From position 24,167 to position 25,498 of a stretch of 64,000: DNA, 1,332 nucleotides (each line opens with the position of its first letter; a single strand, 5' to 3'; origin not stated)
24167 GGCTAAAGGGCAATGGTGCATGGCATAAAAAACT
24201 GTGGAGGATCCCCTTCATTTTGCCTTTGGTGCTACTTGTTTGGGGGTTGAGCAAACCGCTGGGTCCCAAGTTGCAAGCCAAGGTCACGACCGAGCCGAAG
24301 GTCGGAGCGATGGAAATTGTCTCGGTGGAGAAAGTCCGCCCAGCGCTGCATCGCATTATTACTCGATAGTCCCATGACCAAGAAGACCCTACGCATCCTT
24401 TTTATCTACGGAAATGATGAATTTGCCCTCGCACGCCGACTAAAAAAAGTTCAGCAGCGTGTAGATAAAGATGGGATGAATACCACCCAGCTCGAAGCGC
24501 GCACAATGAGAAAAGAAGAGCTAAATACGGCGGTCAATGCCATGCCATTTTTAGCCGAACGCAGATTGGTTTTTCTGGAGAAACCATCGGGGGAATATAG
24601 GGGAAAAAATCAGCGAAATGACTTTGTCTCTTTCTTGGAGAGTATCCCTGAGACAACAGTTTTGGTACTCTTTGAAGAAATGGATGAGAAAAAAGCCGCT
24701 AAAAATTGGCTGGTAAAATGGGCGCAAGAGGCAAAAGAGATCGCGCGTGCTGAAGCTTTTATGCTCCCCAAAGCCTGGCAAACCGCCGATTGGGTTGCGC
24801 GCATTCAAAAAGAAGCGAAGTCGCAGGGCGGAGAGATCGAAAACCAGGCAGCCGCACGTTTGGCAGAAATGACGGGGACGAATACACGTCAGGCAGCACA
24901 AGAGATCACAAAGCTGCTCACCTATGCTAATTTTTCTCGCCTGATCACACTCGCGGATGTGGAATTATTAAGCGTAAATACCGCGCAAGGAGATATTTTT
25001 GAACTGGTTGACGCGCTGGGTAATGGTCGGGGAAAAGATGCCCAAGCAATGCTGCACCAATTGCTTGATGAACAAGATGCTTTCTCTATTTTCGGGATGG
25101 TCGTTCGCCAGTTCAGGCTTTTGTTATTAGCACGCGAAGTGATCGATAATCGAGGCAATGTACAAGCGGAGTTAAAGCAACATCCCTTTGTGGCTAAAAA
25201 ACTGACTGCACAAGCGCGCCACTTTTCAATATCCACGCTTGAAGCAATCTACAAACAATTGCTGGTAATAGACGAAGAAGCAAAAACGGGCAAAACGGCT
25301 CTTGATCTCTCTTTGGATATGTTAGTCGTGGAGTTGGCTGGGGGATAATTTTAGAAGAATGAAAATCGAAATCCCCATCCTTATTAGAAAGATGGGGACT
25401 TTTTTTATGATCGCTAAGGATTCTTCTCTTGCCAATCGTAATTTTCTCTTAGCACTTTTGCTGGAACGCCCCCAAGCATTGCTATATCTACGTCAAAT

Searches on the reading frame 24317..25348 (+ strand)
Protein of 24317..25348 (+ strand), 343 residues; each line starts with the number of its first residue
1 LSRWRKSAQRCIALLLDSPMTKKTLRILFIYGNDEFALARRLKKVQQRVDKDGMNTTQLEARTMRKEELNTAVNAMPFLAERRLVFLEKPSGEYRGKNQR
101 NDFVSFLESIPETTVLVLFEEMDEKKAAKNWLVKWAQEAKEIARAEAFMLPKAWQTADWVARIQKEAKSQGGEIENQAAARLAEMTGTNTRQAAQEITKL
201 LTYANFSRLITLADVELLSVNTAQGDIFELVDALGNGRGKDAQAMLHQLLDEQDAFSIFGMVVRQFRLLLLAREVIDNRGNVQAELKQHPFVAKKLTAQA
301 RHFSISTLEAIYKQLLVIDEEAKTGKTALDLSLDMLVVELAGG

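Call 85: search_protein_families(library=pfam, proteins=[window:24317-25348:+], max_evalue=0.00001)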
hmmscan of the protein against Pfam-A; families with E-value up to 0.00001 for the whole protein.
window:24317-25348:+ (343 aa): 2 families
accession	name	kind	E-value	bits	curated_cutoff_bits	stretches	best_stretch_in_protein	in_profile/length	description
PF21694.2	DNA_pol3_delta_C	-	3.6e-23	82.3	27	1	226-339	3-120/121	DNA polymerase III delta subunit, C-terminal domain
PF06144.19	DNA_pol3_delta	-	4.3e-12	46.6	21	1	29-140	2-119/124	DNA polymerase III, delta subunit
